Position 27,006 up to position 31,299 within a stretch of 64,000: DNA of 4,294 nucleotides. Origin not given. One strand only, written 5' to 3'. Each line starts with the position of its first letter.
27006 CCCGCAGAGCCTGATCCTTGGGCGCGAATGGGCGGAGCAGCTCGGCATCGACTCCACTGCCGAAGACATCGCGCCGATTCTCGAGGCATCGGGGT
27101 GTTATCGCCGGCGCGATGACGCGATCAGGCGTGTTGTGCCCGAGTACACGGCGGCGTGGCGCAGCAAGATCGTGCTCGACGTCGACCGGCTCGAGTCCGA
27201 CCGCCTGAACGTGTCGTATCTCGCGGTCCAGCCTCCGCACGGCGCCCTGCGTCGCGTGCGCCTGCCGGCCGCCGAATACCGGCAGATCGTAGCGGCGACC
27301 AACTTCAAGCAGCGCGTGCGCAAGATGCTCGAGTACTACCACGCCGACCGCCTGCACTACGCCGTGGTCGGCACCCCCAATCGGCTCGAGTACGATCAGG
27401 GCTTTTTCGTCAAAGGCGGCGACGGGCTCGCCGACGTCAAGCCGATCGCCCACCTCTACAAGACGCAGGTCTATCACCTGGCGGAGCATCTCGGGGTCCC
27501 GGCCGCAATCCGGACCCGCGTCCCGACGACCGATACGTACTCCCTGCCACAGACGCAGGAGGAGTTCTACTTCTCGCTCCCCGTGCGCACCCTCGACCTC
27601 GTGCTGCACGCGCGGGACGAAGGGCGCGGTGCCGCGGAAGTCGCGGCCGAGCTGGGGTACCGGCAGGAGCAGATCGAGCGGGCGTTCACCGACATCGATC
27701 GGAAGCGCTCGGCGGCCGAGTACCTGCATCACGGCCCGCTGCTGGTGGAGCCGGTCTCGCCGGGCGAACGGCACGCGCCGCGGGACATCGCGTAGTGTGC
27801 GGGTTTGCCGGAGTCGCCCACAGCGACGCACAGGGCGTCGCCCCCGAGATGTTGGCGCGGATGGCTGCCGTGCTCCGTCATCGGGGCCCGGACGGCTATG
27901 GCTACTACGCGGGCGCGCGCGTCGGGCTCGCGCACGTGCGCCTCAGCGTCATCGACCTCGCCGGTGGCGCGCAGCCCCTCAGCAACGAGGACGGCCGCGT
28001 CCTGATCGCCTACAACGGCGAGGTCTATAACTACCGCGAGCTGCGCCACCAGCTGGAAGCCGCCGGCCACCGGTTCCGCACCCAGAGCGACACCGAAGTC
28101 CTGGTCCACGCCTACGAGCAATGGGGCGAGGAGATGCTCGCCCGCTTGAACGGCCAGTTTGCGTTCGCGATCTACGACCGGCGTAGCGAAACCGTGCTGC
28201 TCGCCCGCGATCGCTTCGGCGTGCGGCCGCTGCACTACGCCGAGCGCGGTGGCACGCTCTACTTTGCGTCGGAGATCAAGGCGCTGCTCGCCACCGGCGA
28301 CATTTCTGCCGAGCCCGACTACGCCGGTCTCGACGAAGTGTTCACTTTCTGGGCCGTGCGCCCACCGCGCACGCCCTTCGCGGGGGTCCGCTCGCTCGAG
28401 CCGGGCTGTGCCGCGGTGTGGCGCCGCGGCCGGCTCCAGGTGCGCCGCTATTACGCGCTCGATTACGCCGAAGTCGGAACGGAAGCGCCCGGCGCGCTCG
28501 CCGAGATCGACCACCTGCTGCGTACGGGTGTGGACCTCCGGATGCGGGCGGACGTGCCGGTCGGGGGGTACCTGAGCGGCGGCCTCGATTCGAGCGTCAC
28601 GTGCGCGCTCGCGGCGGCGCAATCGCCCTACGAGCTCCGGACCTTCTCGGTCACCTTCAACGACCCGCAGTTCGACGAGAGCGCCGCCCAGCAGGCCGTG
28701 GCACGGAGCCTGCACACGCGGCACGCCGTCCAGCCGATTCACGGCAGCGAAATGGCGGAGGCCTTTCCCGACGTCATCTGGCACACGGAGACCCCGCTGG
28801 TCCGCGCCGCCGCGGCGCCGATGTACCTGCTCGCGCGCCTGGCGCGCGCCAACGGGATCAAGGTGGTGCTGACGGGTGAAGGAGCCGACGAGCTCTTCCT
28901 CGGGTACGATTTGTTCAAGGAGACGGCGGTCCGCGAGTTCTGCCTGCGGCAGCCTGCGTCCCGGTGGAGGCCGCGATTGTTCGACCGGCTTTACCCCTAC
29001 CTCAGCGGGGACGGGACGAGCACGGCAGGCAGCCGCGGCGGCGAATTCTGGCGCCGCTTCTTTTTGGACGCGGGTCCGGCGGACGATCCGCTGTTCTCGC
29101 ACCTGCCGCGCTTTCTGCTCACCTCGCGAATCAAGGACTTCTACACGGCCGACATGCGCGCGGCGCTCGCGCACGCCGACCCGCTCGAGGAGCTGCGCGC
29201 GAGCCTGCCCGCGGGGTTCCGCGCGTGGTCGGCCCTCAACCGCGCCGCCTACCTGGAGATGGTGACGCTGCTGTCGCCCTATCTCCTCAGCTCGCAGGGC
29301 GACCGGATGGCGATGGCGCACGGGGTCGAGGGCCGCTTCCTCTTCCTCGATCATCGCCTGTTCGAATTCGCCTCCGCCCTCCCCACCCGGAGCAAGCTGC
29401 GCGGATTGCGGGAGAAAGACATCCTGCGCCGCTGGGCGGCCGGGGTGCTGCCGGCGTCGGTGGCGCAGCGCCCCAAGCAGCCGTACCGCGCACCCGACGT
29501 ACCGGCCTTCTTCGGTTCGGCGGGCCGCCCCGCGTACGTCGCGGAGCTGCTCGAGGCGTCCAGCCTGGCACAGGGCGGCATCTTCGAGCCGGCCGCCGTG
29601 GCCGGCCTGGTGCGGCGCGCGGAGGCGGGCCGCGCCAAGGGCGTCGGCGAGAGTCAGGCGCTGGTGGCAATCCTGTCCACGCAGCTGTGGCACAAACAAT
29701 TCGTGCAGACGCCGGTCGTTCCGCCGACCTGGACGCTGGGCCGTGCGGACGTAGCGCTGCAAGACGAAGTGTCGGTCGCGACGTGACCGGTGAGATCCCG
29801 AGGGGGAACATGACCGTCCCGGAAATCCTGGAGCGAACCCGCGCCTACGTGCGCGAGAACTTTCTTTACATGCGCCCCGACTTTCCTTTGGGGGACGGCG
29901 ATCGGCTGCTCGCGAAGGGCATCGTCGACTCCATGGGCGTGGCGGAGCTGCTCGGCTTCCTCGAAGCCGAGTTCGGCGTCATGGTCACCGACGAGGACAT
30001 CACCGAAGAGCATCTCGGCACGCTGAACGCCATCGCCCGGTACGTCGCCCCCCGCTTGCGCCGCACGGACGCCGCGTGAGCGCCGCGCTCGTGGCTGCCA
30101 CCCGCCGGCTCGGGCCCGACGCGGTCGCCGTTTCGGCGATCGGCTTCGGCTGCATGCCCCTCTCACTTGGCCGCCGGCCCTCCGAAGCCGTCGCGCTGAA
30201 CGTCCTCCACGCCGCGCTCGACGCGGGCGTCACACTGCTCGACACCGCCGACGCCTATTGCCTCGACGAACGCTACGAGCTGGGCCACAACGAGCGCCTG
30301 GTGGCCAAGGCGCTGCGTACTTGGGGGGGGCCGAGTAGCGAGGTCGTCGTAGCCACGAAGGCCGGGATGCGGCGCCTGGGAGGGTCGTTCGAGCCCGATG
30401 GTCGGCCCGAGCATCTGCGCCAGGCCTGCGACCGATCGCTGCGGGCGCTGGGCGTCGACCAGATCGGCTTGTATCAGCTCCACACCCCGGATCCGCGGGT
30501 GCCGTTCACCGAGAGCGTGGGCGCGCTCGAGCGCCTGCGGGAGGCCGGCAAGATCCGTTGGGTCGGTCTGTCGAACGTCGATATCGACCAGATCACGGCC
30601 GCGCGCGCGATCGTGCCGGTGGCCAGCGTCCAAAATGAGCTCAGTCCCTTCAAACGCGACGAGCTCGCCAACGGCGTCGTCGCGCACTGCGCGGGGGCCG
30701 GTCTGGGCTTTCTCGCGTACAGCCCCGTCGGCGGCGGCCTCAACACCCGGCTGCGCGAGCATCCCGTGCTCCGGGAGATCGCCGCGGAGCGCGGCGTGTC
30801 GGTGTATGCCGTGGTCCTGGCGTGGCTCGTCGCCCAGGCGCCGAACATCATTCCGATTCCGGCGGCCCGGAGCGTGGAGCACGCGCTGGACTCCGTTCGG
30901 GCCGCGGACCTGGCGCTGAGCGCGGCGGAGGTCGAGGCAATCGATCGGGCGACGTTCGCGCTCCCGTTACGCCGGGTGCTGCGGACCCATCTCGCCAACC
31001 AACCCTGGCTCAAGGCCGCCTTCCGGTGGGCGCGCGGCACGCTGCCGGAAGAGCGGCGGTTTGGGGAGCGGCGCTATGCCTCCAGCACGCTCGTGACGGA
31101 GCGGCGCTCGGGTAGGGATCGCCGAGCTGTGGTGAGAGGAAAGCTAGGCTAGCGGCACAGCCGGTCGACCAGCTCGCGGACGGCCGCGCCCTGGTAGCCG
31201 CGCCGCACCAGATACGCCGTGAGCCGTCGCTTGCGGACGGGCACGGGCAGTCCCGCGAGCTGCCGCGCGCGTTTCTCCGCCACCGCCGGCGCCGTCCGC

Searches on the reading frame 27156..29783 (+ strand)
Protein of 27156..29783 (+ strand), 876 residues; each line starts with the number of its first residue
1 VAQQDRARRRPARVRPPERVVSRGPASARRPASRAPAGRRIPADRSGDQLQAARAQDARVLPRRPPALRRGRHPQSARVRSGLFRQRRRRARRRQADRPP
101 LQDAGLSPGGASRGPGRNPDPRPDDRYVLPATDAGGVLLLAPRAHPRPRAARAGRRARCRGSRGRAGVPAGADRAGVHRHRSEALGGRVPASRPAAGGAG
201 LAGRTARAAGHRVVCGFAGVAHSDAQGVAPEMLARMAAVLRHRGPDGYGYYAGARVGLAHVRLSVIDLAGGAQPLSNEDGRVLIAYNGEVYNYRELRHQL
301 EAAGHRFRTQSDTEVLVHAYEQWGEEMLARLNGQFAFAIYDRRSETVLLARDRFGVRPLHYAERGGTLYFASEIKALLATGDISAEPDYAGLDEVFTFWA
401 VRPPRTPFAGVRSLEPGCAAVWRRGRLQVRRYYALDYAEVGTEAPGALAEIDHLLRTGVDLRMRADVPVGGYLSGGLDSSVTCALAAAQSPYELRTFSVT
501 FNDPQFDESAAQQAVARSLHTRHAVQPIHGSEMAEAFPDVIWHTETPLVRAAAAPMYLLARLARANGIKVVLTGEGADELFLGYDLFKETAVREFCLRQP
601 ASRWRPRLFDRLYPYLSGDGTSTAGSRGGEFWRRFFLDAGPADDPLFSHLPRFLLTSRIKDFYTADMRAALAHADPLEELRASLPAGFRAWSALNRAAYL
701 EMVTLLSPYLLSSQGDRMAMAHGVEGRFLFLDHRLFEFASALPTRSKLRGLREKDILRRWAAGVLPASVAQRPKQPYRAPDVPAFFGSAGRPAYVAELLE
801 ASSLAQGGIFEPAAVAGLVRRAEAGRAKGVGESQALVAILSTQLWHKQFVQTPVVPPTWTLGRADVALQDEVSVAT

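Call 74: search_protein_families(library=pfam, proteins=[window:27156-29783:+], max_evalue=0.00001)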
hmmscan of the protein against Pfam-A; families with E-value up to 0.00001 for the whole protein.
window:27156-29783:+ (876 aa): 3 families
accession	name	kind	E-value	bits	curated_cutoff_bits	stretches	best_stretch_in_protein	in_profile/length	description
PF00733.27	Asn_synthase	-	6.8e-88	296.1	21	1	450-847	1-354/354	Asparagine synthase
PF13537.11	GATase_7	-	5e-49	165.8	25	1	260-379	1-123/123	Glutamine amidotransferase domain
PF13522.11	GATase_6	-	4.9e-46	156.4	27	1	245-373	1-130/130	Glutamine amidotransferase domain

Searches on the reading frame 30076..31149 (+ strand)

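Call 74: search_protein_families(library=pfam, proteins=[window:30076-31149:+], max_evalue=0.00001)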
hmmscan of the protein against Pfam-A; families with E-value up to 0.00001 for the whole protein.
window:30076-31149:+ (358 aa): 1 family
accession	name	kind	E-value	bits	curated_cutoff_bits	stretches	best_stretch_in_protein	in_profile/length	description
PF00248.27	Aldo_ket_red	-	1.1e-62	212.2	24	1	22-291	2-288/291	Aldo/keto reductase family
